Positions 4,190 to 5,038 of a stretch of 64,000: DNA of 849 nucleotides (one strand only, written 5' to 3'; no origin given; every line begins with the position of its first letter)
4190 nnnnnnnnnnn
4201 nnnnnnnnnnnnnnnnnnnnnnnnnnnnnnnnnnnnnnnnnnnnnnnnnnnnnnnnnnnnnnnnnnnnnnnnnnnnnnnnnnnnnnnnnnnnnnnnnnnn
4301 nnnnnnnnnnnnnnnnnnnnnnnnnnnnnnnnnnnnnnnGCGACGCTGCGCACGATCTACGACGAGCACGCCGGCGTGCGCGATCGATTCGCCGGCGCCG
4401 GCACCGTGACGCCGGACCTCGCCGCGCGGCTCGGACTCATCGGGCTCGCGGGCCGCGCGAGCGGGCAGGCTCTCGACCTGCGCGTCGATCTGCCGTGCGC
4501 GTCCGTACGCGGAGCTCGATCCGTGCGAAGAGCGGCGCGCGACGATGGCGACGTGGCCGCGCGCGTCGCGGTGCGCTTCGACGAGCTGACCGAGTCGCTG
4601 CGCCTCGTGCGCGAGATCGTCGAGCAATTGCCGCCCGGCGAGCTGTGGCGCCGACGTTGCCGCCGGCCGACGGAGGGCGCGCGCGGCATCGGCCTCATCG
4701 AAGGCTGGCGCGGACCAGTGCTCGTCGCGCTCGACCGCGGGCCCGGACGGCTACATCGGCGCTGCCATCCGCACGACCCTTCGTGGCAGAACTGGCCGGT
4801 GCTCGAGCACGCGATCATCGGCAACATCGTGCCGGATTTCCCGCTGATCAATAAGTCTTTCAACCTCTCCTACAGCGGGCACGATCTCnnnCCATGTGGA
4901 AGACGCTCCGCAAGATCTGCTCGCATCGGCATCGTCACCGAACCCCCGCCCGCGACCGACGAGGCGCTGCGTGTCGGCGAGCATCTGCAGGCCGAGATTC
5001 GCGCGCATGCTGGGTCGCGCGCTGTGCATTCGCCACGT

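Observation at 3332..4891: Hyf/Hyc-type six-subunit module whose 'hydrogenase' large subunit lacks all four NiFe-ligating cysteines (Ehr-like)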

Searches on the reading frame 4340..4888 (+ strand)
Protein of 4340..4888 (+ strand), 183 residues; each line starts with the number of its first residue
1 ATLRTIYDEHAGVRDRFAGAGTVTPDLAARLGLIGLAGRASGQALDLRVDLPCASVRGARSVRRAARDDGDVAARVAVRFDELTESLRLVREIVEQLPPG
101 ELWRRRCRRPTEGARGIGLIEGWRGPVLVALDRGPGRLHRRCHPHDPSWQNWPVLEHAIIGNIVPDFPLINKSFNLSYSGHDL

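Call 5: find_homologous_proteins(query=window:4340-4888:+, max_evalue=0.00001)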
Query window:4340-4888:+ (183 aa): 3444 proteins with E <= 0.00001 among 4734 candidates; the best 120 are listed.
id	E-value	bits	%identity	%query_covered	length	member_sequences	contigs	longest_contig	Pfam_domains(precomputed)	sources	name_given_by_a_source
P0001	1.7e-82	294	75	100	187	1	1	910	PF00346.25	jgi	jgi:Ni,Fe-hydrogenase III large subunit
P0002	3.0e-81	290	75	100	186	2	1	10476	PF00346.25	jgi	jgi:Ni,Fe-hydrogenase III large subunit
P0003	4.7e-81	289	74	99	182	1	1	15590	PF00346.25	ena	-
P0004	3.0e-80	286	76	99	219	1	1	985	PF00346.25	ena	-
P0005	6.5e-80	285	73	99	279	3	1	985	PF00346.25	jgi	jgi:Ni,Fe-hydrogenase III large subunit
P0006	1.1e-79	285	73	99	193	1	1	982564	PF00346.25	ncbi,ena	-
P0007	1.8e-79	284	75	99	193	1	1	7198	PF00346.25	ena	-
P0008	1.9e-79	284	75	99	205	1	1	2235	PF00346.25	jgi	jgi:Ni,Fe-hydrogenase III large subunit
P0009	3.3e-79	283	74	99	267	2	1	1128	PF00346.25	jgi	jgi:Ni,Fe-hydrogenase III large subunit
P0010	7.2e-79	282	73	99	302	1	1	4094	PF00346.25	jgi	jgi:Ni,Fe-hydrogenase III large subunit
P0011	1.0e-78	281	73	99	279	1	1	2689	PF00346.25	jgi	jgi:Ni,Fe-hydrogenase III large subunit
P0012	1.1e-78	281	73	99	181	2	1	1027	PF00346.25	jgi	jgi:Ni,Fe-hydrogenase III large subunit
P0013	3.2e-78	280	71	99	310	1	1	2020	PF00346.25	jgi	jgi:Ni,Fe-hydrogenase III large subunit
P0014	3.3e-78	280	73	99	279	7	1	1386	PF00346.25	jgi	jgi:Ni,Fe-hydrogenase III large subunit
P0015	8.1e-78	278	73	100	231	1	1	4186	PF00346.25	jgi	jgi:Ni,Fe-hydrogenase III large subunit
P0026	9.4e-77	275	73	99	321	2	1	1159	PF00346.25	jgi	-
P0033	2.2e-76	274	71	99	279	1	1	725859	PF00346.25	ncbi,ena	-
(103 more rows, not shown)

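Call 6: find_encoding_contigs(protein=P0033, flank=8000, max_places=2)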
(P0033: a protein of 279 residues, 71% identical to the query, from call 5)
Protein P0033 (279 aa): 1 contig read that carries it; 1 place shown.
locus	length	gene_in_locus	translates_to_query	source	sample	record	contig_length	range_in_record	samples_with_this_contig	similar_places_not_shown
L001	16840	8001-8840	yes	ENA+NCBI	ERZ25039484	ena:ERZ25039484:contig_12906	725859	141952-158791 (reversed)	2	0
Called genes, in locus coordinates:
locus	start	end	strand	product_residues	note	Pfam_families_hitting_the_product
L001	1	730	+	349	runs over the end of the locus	PF03171:2OG-FeII_Oxy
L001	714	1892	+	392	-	PF00149:Metallophos, PF12850:Metallophos_2 (faint)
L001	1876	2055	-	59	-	PF19839:RHH_9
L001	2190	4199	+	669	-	PF00361:Proton_antipo_M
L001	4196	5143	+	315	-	PF00146:NADHdh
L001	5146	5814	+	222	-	-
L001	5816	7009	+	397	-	PF00361:Proton_antipo_M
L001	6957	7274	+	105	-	-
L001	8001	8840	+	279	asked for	PF00346:Complex1_49kDa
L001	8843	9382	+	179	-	PF01058:Oxidored_q6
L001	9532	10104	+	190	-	PF01169:GDT1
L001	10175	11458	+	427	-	PF07690:MFS_1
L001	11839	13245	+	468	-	PF00497:SBP_bac_3, PF01464:SLT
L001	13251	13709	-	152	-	PF00383:dCMP_cyt_deam_1, PF14437:MafB19-deam, PF14439:Bd3614-deam (weak)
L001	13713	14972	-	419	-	PF05977:MFS_3, PF07690:MFS_1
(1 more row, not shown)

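Call 7: find_encoding_contigs(protein=P0006, flank=8000, max_places=2)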
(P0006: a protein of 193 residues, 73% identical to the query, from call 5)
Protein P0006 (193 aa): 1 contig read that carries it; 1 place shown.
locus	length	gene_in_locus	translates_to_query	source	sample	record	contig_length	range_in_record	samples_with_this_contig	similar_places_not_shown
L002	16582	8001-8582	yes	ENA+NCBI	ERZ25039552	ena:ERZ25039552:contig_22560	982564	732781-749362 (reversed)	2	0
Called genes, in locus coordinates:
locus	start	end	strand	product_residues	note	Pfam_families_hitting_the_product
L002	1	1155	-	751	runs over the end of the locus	PF05227:CHASE3, PF00989:PAS, PF08448:PAS_4, PF13426:PAS_9, PF00512:HisKA, PF02518:HATPase_c, PF00072:Response_reg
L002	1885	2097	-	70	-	-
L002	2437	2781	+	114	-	PF00361:Proton_antipo_M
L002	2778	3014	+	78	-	-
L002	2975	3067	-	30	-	-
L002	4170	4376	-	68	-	-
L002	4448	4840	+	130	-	PF00146:NADHdh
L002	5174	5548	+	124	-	-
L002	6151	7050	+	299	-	PF00361:Proton_antipo_M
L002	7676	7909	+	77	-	-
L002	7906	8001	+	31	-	-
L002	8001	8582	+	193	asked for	PF00346:Complex1_49kDa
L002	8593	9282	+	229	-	-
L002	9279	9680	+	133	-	PF00072:Response_reg (weak)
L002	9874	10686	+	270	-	PF01564:Spermine_synth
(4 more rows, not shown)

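Call 9: find_related_loci(query=window:4340-4888:+, collection=genome_contigs, flank=10000)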
Query window:4340-4888:+ (183 aa) in genome_contigs; peptide patterns used: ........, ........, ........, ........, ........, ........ (x = any residue, [..] = any of these).
600 stretches matched a pattern (row limit reached: there are more); 385 encode a relative of the query (tblastn E <= 1e-3); the best 80 are kept; 80 distinct loci.
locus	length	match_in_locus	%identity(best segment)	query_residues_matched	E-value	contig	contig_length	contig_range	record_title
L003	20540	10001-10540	77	2-183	2e-83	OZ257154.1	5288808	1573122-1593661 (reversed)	MAG: Burkholderiales bacterium isolate 5a1f4b7f-29eb-4d11-b998-9e1cb223b6c6 genome assembly, chromosome: 1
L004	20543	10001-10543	73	1-183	3e-81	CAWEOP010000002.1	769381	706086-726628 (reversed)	MAG: uncultured Gammaproteobacteria bacterium isolate MFD02242.bin.1.297 genome assembly, contig: contig_18674, whole ge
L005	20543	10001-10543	72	1-183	5e-80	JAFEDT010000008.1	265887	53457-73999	MAG: Proteobacteria bacterium isolate SZAS-88 LIN-278__8__length-265887, whole genome shotgun sequence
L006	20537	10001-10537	73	3-183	5e-80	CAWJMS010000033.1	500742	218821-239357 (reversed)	MAG: uncultured Gammaproteobacteria bacterium isolate MFD02809.bin.2.314 genome assembly, contig: contig_56303, whole ge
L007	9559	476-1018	72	1-183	8e-80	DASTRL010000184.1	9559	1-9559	MAG TPA_asm: Steroidobacteraceae bacterium isolate SMAG_U2251 k141_1012706, whole genome shotgun sequence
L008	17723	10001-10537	73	3-183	2e-79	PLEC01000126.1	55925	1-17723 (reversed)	MAG: Gammaproteobacteria bacterium isolate palsa_1201 73.20111000_P1M.14_contig_3396, whole genome shotgun sequence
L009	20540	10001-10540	68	2-183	2e-79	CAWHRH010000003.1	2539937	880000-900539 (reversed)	MAG: uncultured Gammaproteobacteria bacterium isolate MFD06714.bin.2.174 genome assembly, contig: contig_23072, whole ge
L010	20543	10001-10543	71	1-183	2e-79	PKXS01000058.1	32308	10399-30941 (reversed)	MAG: Gammaproteobacteria bacterium isolate palsa_1208 73.20120500_P24.22_contig_814, whole genome shotgun sequence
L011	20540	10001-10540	72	2-183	7e-79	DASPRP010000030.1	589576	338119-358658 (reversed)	MAG TPA_asm: Steroidobacteraceae bacterium isolate SMAG_U12228 k141_2086534, whole genome shotgun sequence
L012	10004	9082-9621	72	2-183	1e-78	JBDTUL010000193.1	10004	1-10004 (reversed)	MAG: Gammaproteobacteria bacterium isolate cluster3_bin.43 NODE_31065_length_10004_cov_5.436828, whole genome shotgun se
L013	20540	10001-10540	70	2-183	6e-78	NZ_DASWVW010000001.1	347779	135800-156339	MAG: Steroidobacter sp. isolate SMAG_U3640 k141_320161, whole genome shotgun sequence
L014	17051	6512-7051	71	2-183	5e-78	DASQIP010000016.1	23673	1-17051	MAG TPA_asm: Steroidobacteraceae bacterium isolate SMAG_U11862 k141_784248, whole genome shotgun sequence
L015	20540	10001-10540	71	2-183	5e-78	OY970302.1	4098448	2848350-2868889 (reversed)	MAG: uncultured proteobacterium isolate MFD10064.bin.1.20 genome assembly, chromosome: 1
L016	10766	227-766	70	2-183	5e-78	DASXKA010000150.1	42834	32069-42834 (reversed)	MAG TPA_asm: Steroidobacteraceae bacterium isolate SMAG_U5264 k141_3702653, whole genome shotgun sequence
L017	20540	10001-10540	68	2-183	8e-78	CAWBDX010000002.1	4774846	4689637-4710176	MAG: uncultured Gammaproteobacteria bacterium isolate MFD00731.bin.2.17 genome assembly, contig: contig_4106, whole geno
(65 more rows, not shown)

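Call 14: search_solved_structures(query=L011:9005-10540:+, max_evalue=0.001, show_alignments=3)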
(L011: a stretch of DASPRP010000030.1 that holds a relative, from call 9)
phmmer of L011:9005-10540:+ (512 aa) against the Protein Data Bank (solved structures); distinct sequences matched with E-value up to 0.001: 54.
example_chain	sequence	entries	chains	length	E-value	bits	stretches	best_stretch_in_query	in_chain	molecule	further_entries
7z0s_E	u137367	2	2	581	7.5e-54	186.5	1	72-509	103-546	Formate hydrogenlyase subunit 5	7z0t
6cfw_L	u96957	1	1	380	2.3e-30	109.1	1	158-495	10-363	Membrane-bound hydrogenase subunit alpha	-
2fug_4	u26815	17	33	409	5.6e-30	107.8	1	156-444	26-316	NADH-quinone oxidoreductase chain 4 | NADH-QUINONE OXIDOREDUCTASE SUBUNIT 4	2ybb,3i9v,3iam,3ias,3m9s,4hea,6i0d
7q5y_B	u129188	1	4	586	7.1e-27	97.5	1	141-440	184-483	NADH-quinone oxidoreductase subunit C/D 2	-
8e9g_D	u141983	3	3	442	1.2e-25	93.5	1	158-432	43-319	NADH-quinone oxidoreductase subunit D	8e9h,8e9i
7ar7_D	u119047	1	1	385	3.9e-24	88.5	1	172-438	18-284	NADH dehydrogenase [ubiquinone] iron-sulfur protein 2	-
8bpx_D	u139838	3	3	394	4e-24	88.5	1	172-438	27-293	NADH dehydrogenase [ubiquinone] iron-sulfur protein 2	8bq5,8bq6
7aqr_D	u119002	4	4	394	4e-24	88.5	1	172-438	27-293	NADH dehydrogenase subunit 7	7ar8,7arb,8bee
7eu3_H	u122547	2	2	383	6e-24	87.9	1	160-432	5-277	NAD(P)H-quinone oxidoreductase subunit H, chloroplastic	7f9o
9iho_D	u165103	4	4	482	1.3e-23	86.8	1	161-444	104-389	NUCM (49 kDa) subunit of mitochondrial NADH:ubiquinone oxidoreductase (Complex I)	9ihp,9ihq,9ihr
7wfg_H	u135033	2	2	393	2.3e-23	85.9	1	151-431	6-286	NAD(P)H-quinone oxidoreductase subunit H, chloroplastic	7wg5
7a23_G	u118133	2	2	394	5e-23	84.8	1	172-438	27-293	Nad7m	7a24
6hum_H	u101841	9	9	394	6.1e-23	84.5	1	159-432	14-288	NAD(P)H-quinone oxidoreductase subunit H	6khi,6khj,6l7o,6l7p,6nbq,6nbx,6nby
8e73_S2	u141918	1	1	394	7.5e-23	84.3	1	161-438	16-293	NDUS2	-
8iuf_S2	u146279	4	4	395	1.7e-22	83.1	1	161-431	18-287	NDUFS2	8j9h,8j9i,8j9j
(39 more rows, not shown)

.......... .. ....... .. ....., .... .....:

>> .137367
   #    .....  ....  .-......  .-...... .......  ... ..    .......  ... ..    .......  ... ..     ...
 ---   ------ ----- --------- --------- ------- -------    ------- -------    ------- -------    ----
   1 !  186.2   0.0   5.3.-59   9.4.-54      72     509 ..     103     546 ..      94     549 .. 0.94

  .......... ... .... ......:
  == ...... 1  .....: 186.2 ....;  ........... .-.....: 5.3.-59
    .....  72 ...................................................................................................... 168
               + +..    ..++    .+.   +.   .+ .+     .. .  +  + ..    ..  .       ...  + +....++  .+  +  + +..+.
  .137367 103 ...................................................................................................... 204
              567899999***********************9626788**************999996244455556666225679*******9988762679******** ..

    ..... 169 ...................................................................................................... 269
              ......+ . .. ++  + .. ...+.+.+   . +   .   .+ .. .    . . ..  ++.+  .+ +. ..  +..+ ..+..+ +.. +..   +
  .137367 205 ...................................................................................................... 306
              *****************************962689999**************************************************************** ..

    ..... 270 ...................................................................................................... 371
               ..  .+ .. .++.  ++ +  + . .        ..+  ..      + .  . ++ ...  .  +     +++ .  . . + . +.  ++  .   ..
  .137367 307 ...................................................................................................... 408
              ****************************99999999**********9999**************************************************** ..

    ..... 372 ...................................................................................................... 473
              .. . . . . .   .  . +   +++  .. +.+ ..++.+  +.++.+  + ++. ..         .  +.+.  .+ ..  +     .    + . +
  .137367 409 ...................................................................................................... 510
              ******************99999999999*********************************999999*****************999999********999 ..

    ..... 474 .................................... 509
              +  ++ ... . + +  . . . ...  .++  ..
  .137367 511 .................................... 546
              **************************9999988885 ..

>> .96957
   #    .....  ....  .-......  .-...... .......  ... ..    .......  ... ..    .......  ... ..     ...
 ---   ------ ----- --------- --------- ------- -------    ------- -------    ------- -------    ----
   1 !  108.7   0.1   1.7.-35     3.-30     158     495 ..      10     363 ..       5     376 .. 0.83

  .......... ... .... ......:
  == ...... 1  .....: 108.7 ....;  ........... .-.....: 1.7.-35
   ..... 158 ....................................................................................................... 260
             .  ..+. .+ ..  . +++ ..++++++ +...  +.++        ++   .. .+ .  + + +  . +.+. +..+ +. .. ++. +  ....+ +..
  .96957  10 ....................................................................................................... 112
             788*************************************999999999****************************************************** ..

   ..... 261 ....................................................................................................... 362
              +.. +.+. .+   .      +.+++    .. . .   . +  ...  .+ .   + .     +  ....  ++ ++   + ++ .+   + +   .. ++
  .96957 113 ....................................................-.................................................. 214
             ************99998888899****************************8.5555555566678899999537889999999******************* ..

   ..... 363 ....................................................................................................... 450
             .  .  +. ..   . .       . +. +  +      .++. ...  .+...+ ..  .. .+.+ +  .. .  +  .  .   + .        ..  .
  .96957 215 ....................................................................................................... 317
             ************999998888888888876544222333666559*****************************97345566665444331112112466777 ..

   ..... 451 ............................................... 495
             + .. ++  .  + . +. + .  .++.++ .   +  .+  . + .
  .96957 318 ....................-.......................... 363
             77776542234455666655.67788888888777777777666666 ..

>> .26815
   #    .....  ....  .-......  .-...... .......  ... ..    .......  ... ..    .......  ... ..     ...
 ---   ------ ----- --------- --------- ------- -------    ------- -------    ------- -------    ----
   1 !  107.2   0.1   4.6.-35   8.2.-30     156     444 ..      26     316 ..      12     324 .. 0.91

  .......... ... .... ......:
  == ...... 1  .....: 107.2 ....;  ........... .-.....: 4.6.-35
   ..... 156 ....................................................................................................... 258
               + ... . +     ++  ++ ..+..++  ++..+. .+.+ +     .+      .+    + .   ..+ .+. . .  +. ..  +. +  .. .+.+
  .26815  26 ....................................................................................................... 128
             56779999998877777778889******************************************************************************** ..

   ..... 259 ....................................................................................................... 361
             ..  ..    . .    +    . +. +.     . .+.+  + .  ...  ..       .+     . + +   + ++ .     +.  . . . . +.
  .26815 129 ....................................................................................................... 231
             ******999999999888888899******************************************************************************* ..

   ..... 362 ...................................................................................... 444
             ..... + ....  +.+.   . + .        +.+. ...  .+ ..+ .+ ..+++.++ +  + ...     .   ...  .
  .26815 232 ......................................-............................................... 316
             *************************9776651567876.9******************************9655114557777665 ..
